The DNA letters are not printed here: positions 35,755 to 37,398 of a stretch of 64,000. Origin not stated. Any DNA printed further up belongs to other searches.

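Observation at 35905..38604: Orphan TaqI-like N6-adenine DNA methyltransferase in a low-GC islet abutting tRNA-Thr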

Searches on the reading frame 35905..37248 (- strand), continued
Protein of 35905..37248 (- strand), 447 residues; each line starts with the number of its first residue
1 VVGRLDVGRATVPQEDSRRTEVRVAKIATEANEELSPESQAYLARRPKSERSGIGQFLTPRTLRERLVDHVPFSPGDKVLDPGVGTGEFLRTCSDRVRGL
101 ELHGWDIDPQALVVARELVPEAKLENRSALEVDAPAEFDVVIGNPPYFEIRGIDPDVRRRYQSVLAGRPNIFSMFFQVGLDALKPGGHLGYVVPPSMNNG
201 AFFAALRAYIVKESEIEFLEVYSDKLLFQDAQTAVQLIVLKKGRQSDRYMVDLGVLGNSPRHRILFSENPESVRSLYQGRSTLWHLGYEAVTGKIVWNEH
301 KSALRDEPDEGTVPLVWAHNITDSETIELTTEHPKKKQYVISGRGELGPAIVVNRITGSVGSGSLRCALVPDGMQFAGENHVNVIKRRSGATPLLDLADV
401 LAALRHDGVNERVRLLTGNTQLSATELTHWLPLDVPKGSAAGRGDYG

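Call 23: find_related_loci(query=A3, collection=genome_contigs, flank=10000)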
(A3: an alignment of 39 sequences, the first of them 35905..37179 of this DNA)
Query A3 (424 aa) in genome_contigs; peptide patterns used: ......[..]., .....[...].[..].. (x = any residue, [..] = any of these).
198 stretches matched a pattern; 178 encode a relative of the query (tblastn E <= 1e-3); the best 80 are kept; 80 distinct loci.
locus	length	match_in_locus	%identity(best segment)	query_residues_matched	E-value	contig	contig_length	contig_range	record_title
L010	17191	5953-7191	73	3-415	0e+0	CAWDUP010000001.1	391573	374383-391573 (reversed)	MAG: uncultured Actinomycetota bacterium isolate MFD05442.bin.1.346 genome assembly, contig: contig_12683, whole genome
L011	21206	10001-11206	59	13-414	4e-159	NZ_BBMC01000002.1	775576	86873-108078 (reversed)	Demequina rhizosphaerae strain NBRC 109397, whole genome shotgun sequence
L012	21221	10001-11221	57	5-411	7e-156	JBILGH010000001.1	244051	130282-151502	MAG: Candidatus Planktophila sp. isolate ME2016-09-23_3300044730_group7_bin67 Rohwer_bin325_scaffold_8_c1, whole genome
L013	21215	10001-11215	54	4-410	4e-139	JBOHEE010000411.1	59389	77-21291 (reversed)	MAG: Nitriliruptorales bacterium isolate M3-S_metabat2.bin.25_sub k127_3623747, whole genome shotgun sequence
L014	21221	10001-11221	53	1-410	1e-135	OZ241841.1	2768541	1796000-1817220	MAG: Candidatus Spongiisociaceae bacterium isolate 826e3823-372f-4ba5-9009-4010fb4b1b28 genome assembly, chromosome: 1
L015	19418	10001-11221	52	2-412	1e-134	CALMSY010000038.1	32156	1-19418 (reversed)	MAG TPA_asm: uncultured Solirubrobacterales bacterium isolate SRR2107211_bin.61_CONCOCT_v1.1_MAG genome assembly, contig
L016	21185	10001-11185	52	11-410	1e-130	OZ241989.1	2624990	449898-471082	MAG: Candidatus Hopanoidivoransaceae bacterium isolate 4e48f197-6913-473f-9839-f04b09fc39a1 genome assembly, chromosome:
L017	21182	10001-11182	52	15-412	4e-130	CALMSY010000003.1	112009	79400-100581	MAG TPA_asm: uncultured Solirubrobacterales bacterium isolate SRR2107211_bin.61_CONCOCT_v1.1_MAG genome assembly, contig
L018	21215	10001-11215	51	8-413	3e-129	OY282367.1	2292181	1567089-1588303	MAG: uncultured Acidimicrobiales bacterium genome assembly, chromosome: 1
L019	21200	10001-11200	52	8-410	5e-128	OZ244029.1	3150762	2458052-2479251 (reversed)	MAG: Acidimicrobiales bacterium isolate 3c0e4d9b-b625-46d2-b0a6-8909d0d11ce2 genome assembly, chromosome: 1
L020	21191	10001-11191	52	11-410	3e-128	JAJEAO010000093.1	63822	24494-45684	MAG: Acidobacteria bacterium isolate jk18x7bins.57 k141_568003, whole genome shotgun sequence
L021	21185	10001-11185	50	11-410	2e-127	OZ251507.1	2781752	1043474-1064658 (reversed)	MAG: Acidimicrobiales bacterium isolate f88abec6-3f6c-43c1-9113-77b38b85eb1c genome assembly, chromosome: 1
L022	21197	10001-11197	52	9-410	3e-127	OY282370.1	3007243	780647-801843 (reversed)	MAG: uncultured Acidimicrobiia bacterium isolate 3d6cc9fa-110c-4048-9278-ecdec338fc6f genome assembly, chromosome: 1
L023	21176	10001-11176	50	11-410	1e-126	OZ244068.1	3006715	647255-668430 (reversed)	MAG: Vicinamibacteria bacterium isolate 171d4372-a0b6-4c87-835a-0c0263473d05 genome assembly, chromosome: 1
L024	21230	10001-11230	50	11-422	3e-126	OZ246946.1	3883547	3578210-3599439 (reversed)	MAG: Vicinamibacteria bacterium isolate 344fb95d-b79c-434c-8e88-824dadf82238 genome assembly, chromosome: 1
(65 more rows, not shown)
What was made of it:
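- Its distribution is patchy, at 178 hits among 185,579 species genomes (call 23), which is unlike a housekeeping enzyme.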

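Call 47: predict_structure(alignment_id=A3)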
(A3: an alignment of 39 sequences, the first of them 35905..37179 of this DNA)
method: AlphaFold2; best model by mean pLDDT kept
length: 424 residues; sequences in the alignment: 39
mean_pLDDT: 91.0   pTM: 0.87
mean pLDDT of the five models: 91.0, 90.4, 90.3, 90.1, 89.9
residues with pLDDT >= 90: 324; 70-90: 74; 50-70: 16; < 50: 10
segments of 3 or more residues with pLDDT < 50: 418-424
pLDDT, mean of each block of 10 residues (from residue 1): 57 94 83 87 98 98 98 98 96 98 93 95 89 94 91 97 98 89 96 96 84 97 96 92 96 95 97 92 94 93 91 88 94 66 95 95 96 97 93 84 96 68 37
secondary structure, 60 per line:
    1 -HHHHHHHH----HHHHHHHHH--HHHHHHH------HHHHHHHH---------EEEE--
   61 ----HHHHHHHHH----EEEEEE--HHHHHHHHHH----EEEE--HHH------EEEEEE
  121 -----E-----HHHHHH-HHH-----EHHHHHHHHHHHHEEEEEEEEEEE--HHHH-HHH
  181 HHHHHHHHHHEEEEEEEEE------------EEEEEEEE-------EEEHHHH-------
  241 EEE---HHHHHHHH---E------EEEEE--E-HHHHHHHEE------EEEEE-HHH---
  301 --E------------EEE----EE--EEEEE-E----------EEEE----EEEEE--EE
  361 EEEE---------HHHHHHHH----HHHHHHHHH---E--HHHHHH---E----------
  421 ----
elements in order: H2-9 H14-22 H25-31 H38-45 E55-58 H65-73 E78-83 H86-95 E100-103 E115-120 H132-137 H148-159 E160-170 H173-176 H178-190 E191-199 E212-219 E227-229 H230-233 E241-243 H247-254 E265-269 H274-280 E289-293 E316-318 E327-331 E344-347 E352-356 E359-364 H374-381 H386-394 H401-406

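Call 50: fold_search(model_id=the predicted structure, library=pdb)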
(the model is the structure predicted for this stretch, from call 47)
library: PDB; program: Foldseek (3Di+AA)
matches with E <= 10: 1960; with E <= 0.001: 1357
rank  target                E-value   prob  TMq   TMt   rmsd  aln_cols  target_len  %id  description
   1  2ih5_A                2.5e-20  1.00  0.68  0.74   6.0       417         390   20  Crystal structure of the adenine-specific DNA methyltransferase M.TaqI complexed with the cofactor analog AETA and a 1 (released 2007-11-13)
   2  2ibs_A                1.5e-19  1.00  0.67  0.72   7.0       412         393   21  Crystal structure of the adenine-specific DNA methyltransferase M.TaqI complexed with the cofactor analog AETA and a 1 (released 2007-05-29)
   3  1aqj_B                1.7e-19  1.00  0.67  0.73   6.8       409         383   20  STRUCTURE OF ADENINE-N6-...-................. TAQI (released 1997-02-12)
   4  2adm_A                2.3e-19  1.00  0.68  0.74   6.3       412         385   21  ADENINE-N6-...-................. TAQI (released 1997-01-27)
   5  2jg3_A                3.0e-19  1.00  0.68  0.73   6.7       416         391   20  MtaqI with BAZ (released 2007-08-07)
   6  1aqi_A                3.6e-19  1.00  0.69  0.76   5.4       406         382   20  STRUCTURE OF ADENINE-N6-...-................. TAQI (released 1997-02-12)
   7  1aqj_A                4.0e-19  1.00  0.68  0.75   6.3       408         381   20  STRUCTURE OF ADENINE-N6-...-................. TAQI (released 1997-02-12)
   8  2np6_A                8.0e-19  1.00  0.68  0.72   6.9       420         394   19  Crystal structure of the adenine-specific DNA methyltransferase M.TaqI complexed with the cofactor analog AETA and a 1 (released 2007-11-13)
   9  8cy2_A                1.0e-17  1.00  0.66  0.53   7.6       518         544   12  CamA Adenine Methyltransferase Complexed to Cognate Substrate DNA and Inhibitor APNEA (Compound 9) (released 2023-01-11)
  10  7qw7_A                1.2e-17  1.00  0.67  0.53   8.6       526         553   15  Adenine-specific DNA methyltransferase M.BseCI complexed with AdoHcy and cognate fully methylated DNA duplex (released 2023-01-25)
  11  7rfm_B                1.2e-17  1.00  0.65  0.51   7.4       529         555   13  CamA Adenine Methyltransferase Complexed to Cognate Substrate DNA and Inhibitor EPZ004777 (released 2021-09-15)
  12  1g38_A                1.5e-17  1.00  0.67  0.72   6.9       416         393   20  ADENINE-SPECIFIC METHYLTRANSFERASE M. TAQ I/DNA COMPLEX (released 2001-03-05)
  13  7lt5_C                1.9e-17  1.00  0.67  0.53   7.5       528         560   13  CamA Adenine Methyltransferase Complexed to Cognate Substrate DNA and Cofactor SAH (released 2021-05-19)
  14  8cxs_A                2.1e-17  1.00  0.66  0.52   7.2       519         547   13  CamA Adenine Methyltransferase Complexed to Cognate Substrate DNA and Inhibitor MTA (released 2023-01-11)
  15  7rfn_A                2.4e-17  1.00  0.66  0.53   7.3       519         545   12  CamA Adenine Methyltransferase Complexed to Cognate Substrate DNA and Inhibitor SGC8158 (released 2021-09-15)
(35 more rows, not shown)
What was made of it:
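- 35950..36477 (-): C-terminal target-recognition domain (about residues 235-410). It is as conserved across the family as the catalytic domain. The full-length structural alignment to M.TaqI includes its DNA-recognition domain (call 50).
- On Gamma-class N6-adenine DNA methyltransferases (TaqI/Eco57I-like): The AF2 model (pLDDT 91) aligns to M.TaqI over about 410 columns, including the DNA-recognition domain (calls 47, 50).
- Closest known: CamA of Clostridioides difficile. Same: It is the second-best structural match (call 50) and is also an orphan DNA adenine MTase with a C-terminal recognition domain.
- The top Foldseek hits are M.TaqI (TM 0.68-0.76 over about 410 columns), then the DNA adenine MTases CamA and M.BseCI (calls 47, 50). 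The full-length fold, including the C-terminal DNA-recognition domain, matches M.TaqI, CamA and M.BseCI (call 50).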

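Call 52: find_encoding_contigs(protein=P0001, flank=3000, max_places=4)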
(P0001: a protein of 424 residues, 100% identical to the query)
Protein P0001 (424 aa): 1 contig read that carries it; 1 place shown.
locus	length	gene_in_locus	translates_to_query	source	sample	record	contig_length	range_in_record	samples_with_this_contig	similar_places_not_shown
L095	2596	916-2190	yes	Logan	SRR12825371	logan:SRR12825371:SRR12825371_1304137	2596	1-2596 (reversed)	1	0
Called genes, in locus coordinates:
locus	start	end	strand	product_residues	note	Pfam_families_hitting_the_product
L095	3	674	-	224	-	?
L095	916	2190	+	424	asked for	PF02384:N6_Mtase, PF05175:MTS (weak), PF08242:Methyltransf_12 (weak), PF13649:Methyltransf_25 (weak), PF07669:Eco57I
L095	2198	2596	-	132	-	?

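Call 53: list_cluster_members(proteins=[P0001, P0121, P0002])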
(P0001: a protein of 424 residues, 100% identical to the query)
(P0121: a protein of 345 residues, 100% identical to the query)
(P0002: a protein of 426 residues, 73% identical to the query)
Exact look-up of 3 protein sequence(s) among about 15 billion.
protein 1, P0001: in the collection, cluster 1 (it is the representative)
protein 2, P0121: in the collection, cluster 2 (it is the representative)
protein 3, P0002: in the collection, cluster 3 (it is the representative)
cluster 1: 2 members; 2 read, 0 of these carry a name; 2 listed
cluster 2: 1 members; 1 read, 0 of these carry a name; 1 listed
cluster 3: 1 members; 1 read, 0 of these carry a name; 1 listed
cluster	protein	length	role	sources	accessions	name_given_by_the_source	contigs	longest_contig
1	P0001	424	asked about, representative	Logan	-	-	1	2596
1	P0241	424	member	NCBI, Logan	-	-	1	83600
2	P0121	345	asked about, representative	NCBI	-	-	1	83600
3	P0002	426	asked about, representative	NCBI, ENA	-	-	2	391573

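Call 59: find_homologous_proteins(query=L012:11292-12263:-)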
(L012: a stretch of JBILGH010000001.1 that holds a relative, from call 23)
Query L012:11292-12263:- (323 aa): 26 proteins with E <= 0.001 among 1097 candidates.
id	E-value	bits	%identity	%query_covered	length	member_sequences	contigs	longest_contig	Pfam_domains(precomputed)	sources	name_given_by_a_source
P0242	8.5e-193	657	93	100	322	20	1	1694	-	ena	-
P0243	5.8e-184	628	87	100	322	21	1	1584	-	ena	-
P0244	5.8e-179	612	85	100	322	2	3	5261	-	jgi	-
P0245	4.5e-178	609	85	100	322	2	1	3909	-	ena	-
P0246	5.6e-177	605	84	100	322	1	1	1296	-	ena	-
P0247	3.7e-175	599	83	99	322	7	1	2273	-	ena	-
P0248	5.1e-167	573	80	100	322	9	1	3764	-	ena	-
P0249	5.6e-127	441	64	99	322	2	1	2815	-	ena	-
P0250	8.8e-126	437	63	99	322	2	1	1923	-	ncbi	-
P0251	1.1e-122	427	61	98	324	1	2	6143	-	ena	-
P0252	2.3e-107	377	84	63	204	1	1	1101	-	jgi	jgi:hypothetical protein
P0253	4.4e-69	251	98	37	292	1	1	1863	PF07714.24,PF00069.32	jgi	jgi:serine/threonine protein kinase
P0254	4.2e-55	205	37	96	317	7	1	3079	-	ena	-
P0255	1.2e-54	204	37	95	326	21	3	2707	-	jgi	-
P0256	3.8e-52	195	33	98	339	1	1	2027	-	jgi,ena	-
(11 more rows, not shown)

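Call 66: predict_structure(alignment_id=A4)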
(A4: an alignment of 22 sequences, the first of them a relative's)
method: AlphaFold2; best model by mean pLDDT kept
length: 322 residues; sequences in the alignment: 22
mean_pLDDT: 91.3   pTM: 0.82
mean pLDDT of the five models: 91.3, 90.1, 90.0, 89.5, 89.5
residues with pLDDT >= 90: 244; 70-90: 70; 50-70: 5; < 50: 3
segments of 3 or more residues with pLDDT < 50: 1-3
pLDDT, mean of each block of 10 residues (from residue 1): 71 92 80 92 93 96 97 88 87 80 91 90 87 86 93 97 96 96 90 96 95 96 96 96 89 93 92 96 95 95 90 93 67
secondary structure, 60 per line:
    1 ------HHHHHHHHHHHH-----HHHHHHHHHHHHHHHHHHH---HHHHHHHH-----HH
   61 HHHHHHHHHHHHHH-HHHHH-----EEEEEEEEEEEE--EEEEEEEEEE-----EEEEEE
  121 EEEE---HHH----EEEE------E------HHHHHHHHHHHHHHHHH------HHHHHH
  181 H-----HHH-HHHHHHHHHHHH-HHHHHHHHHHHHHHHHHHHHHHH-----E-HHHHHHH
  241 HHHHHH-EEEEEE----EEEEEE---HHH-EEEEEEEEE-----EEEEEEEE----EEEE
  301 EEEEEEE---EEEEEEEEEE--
elements in order: H7-18 H24-42 H46-53 H59-74 H76-80 E86-97 E100-109 E115-124 E135-138 H152-168 H175-181 H191-202 H204-226 H234-246 E248-253 E258-263 E271-279 E285-292 E297-307 E311-320

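Call 77: search_dna_similar(query=window:35905-37179:-, collection=phages, mode=protein, max_rows=8)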
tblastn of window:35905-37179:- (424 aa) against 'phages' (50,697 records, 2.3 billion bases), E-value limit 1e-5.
Records with a match: 165; places in all: 165; records where one place covers at least 80% of the query: 95.
Best place of each record, by identity: <60% 165.
By first word of the organism name: Stx2a-converting 62; Escherichia 29; Bacteriophage 12; Halorubrum 9; Haloarcula 7; Klebsiella 5; Erwinia 5; Stx2-converting 3; Pseudomonas 3; Tenacibaculum 3; and 17 more.
By host as written in the record: - 83; Haloarcula californiae 5; Halorubrum sp. 4; Klebsiella pneumoniae NI9 3; Tenacibaculum maritimum 3; Escherichia coli CB13374, serotype O104:H4 2; Homo sapiens 2; Escherichia coli O145:H- strain FB5 2; and 41 more.
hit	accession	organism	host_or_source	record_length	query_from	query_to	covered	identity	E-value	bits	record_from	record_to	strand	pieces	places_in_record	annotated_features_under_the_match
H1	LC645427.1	Escherichia phage PPwrbA_EH2201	-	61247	4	404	95%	24.6%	8e-15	83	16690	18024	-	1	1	none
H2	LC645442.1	Stx2a-converting phage Stx2_112991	-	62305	4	404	95%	24.2%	5e-15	84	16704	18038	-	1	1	none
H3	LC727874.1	Stx2a-converting phage Stx2a_JNE202033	-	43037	4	404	95%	24.2%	5e-15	84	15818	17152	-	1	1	record has no annotation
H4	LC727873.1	Stx2a-converting phage Stx2a_JNE160313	-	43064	4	404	95%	24.2%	5e-15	84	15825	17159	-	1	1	record has no annotation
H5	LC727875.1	Stx2a-converting phage Stx2a_JNE210578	-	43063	4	404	95%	24.2%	5e-15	84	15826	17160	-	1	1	record has no annotation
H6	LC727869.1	Stx2a-converting phage Stx2a_JNE110649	-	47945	4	404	95%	24.2%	5e-15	84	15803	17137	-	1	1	record has no annotation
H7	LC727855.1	Stx2a-converting phage Stx2a_JNE082642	-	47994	4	404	95%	24.2%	5e-15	84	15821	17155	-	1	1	record has no annotation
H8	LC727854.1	Stx2a-converting phage Stx2a_JNE090861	-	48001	4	404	95%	24.2%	5e-15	84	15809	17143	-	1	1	record has no annotation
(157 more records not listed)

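Call 78: search_dna_similar(query=window:35905-37179:-, collection=plasmids, mode=protein, max_rows=8)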
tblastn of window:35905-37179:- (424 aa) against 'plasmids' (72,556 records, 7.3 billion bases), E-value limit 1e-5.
Records with a match: 602; places in all: 617; records where one place covers at least 80% of the query: 175.
Best place of each record, by identity: <60% 602.
By first word of the organism name: Agrobacterium 105; Rhizobium 47; Xanthomonas 40; Listeria 32; Bradyrhizobium 28; Burkholderia 27; Pseudomonas 26; Clostridium 25; Sinorhizobium 16; Bacillus 15; and 102 more.
By predicted mobility (MOB-suite, as given by PLSDB): conjugative 267; non-mobilizable 207; mobilizable 128.
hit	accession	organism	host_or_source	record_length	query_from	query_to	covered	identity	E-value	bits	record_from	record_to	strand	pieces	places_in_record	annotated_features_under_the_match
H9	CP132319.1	Shinella sumterensis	Homo sapiens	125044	27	418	92%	30.5%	2e-36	149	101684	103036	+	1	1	N-6 DNA methylase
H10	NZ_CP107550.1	Pseudomonas sp. Z8(2022)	cell cuiture,soil of paddy field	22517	19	414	93%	28.0%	1e-28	125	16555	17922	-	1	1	N-6 DNA methylase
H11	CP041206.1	Rhizobium sp. NIBRBAC000502774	Genome assembly,Coal mine soil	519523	16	410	93%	28.0%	6e-24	112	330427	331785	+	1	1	N-6 DNA methylase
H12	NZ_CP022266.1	Xanthomonas citri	Cowpea,cell culture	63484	19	410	92%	28.1%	6e-29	127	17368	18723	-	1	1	Eco57I restriction-modification methylase domain-containing protein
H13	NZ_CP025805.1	Sulfitobacter sp. SK012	Marine Sediment,North Sea (sediment)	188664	11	415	96%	27.2%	3e-33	140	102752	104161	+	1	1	Eco57I restriction-modification methylase domain-containing protein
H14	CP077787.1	Xanthomonas perforans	"Ipomoea aquatic",cell culture,diseased ...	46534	19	410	92%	27.9%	6e-28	124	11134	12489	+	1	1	record has no annotation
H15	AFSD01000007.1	Agrobacterium tumefaciens F2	soil near Harbin Institute of Technology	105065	16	420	96%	26.9%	9e-24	111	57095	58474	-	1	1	methylase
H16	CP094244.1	Xanthomonas phaseoli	Common bean,single cell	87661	19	410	92%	27.7%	2e-28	125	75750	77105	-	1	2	none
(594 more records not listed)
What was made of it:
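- Tried and rejected: Nothing above 31% identity turned up in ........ phages or PLSDB plasmids (calls 77, 78).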
